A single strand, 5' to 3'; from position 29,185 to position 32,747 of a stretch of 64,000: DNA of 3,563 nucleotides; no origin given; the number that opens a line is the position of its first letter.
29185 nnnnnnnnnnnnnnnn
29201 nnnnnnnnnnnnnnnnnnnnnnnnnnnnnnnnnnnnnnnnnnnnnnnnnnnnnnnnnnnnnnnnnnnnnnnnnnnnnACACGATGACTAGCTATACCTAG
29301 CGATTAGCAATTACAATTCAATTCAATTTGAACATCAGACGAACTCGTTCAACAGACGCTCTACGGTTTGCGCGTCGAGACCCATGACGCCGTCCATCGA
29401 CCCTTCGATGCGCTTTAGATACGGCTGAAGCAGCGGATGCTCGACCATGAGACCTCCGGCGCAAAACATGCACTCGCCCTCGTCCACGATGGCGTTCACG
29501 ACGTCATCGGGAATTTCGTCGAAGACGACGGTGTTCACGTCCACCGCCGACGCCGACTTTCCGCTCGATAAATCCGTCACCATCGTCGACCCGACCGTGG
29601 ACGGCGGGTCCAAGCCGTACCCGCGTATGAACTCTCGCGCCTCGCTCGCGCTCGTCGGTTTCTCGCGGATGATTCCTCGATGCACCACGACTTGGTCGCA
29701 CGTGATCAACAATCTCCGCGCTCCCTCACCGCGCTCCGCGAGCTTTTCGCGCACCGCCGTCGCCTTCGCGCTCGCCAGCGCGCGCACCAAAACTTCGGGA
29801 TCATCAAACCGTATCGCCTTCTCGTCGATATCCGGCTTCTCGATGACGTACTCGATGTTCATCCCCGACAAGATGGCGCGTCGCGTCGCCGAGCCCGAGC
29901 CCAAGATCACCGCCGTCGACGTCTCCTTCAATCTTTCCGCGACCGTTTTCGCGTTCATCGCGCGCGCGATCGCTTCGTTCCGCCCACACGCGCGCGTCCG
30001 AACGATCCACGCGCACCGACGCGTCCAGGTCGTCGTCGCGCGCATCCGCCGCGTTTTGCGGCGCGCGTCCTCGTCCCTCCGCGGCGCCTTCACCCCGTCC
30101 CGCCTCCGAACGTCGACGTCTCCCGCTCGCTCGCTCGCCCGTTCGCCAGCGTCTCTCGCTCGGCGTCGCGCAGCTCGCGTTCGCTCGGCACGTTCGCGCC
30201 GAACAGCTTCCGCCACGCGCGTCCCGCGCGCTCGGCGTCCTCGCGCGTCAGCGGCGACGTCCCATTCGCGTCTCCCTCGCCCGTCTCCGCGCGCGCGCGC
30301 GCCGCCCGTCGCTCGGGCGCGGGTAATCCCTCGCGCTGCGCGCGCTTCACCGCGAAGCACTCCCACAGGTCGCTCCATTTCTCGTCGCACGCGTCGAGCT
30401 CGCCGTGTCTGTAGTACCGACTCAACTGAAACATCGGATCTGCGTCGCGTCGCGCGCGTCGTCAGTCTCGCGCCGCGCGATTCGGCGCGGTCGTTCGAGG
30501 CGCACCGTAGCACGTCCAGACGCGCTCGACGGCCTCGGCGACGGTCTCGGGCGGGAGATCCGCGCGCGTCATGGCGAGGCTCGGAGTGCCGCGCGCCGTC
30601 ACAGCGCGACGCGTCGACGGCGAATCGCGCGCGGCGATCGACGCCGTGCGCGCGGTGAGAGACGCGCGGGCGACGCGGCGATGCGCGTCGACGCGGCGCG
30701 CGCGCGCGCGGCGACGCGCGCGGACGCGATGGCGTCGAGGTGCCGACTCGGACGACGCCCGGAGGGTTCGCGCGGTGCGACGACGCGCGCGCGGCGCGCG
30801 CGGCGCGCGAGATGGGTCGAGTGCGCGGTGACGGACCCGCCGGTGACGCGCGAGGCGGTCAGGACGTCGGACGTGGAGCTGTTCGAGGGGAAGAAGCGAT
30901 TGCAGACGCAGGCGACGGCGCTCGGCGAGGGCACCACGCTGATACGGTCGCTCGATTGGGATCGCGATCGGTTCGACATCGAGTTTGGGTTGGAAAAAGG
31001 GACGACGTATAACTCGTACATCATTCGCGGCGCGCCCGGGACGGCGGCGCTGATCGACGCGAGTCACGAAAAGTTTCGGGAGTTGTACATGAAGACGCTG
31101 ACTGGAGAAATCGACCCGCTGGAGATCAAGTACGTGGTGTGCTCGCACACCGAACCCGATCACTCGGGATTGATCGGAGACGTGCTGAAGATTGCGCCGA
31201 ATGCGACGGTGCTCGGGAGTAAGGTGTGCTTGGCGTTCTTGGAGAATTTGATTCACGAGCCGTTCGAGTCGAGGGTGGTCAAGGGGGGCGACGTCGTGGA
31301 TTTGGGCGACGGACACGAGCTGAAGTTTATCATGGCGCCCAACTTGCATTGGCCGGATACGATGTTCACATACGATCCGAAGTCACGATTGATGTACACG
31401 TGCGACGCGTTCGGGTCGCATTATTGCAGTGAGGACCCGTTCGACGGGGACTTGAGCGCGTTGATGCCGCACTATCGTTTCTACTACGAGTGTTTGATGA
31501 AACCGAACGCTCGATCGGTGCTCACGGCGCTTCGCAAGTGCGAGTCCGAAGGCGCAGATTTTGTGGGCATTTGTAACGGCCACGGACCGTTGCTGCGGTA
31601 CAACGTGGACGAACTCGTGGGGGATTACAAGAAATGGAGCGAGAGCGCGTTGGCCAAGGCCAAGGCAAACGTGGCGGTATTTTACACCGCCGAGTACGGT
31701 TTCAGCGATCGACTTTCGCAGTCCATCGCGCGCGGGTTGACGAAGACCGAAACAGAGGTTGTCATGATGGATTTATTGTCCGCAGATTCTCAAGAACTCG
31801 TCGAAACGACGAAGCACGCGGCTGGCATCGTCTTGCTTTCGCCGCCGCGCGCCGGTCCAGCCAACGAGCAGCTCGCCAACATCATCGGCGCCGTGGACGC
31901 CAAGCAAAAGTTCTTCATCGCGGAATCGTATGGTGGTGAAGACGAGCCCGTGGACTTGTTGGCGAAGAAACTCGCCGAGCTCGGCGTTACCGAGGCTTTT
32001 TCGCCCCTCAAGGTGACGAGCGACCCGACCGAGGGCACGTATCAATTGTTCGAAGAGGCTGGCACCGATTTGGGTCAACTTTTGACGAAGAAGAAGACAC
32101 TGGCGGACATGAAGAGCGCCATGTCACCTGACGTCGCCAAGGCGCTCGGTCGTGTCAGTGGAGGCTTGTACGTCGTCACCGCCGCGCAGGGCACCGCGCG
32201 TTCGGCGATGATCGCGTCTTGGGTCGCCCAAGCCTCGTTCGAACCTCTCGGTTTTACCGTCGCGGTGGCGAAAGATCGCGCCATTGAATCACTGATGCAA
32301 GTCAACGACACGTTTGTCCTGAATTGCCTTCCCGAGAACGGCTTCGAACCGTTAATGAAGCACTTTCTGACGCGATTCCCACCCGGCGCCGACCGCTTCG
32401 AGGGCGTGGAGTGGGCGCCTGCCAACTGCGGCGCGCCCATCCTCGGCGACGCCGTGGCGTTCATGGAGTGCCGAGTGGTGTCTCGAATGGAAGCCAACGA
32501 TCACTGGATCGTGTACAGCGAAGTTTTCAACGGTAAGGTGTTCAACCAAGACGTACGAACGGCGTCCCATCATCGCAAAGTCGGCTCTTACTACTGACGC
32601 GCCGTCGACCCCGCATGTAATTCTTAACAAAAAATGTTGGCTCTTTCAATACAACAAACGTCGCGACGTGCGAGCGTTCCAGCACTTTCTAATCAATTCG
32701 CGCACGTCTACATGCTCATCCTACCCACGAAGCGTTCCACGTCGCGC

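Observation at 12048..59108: Uniform intron signature across the window: G|GTGCG(C/T) donor plus (G)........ branch site 20-42 nt before a CAG acceptor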

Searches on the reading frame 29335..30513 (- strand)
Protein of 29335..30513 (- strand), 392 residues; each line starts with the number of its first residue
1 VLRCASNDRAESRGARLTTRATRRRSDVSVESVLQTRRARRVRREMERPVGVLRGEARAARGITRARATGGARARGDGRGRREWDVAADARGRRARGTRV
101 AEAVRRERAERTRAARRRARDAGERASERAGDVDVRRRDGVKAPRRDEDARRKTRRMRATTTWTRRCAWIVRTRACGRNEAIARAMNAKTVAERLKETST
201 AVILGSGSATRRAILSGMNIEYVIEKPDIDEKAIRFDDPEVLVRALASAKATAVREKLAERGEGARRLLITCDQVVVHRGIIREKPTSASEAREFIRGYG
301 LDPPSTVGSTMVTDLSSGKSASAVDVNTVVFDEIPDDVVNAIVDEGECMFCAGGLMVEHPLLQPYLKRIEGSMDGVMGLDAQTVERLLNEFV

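Call 24: search_protein_families(library=pfam, proteins=[window:29335-30513:-], max_evalue=0.01)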
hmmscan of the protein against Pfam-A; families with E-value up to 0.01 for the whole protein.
window:29335-30513:- (392 aa): 1 family
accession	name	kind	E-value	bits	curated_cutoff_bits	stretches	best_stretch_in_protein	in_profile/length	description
PF02545.19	Maf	-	2.8e-36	125.4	27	1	202-391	2-187/187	Maf-like protein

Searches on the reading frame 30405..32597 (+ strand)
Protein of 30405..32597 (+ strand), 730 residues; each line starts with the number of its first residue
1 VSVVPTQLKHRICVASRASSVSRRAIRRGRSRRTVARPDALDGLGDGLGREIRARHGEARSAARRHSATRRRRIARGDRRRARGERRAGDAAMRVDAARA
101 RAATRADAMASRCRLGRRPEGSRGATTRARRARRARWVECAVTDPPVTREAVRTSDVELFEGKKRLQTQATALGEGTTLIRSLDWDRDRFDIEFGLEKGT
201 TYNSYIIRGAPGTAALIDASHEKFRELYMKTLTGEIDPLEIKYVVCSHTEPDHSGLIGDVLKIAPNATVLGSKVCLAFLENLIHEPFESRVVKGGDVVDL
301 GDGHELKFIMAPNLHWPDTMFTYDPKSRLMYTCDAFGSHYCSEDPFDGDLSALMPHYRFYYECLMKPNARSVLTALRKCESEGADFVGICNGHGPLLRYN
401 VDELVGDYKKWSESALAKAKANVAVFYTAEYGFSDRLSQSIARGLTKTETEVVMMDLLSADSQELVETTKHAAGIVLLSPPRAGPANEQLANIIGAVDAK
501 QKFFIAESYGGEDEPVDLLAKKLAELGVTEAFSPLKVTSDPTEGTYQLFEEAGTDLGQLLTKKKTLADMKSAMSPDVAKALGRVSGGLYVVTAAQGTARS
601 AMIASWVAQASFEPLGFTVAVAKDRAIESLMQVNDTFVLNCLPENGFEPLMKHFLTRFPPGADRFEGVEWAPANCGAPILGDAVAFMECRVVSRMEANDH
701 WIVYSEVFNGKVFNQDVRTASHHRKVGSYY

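Call 8: search_protein_families(library=pfam, proteins=[window:30405-32597:+])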
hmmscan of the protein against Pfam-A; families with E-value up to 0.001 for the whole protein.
window:30405-32597:+ (730 aa): 3 families
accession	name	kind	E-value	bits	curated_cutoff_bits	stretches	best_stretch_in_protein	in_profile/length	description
PF01613.24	Flavin_Reduct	-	4.4e-33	115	27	1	582-717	2-138/153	Flavin reductase like domain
PF19583.5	ODP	-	5.2e-21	75.9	27.2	1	202-370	3-173/194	ODP family beta lactamase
PF00753.33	Lactamase_B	-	5.1e-10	40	22.7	1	202-349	6-164/196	Metallo-beta-lactamase superfamily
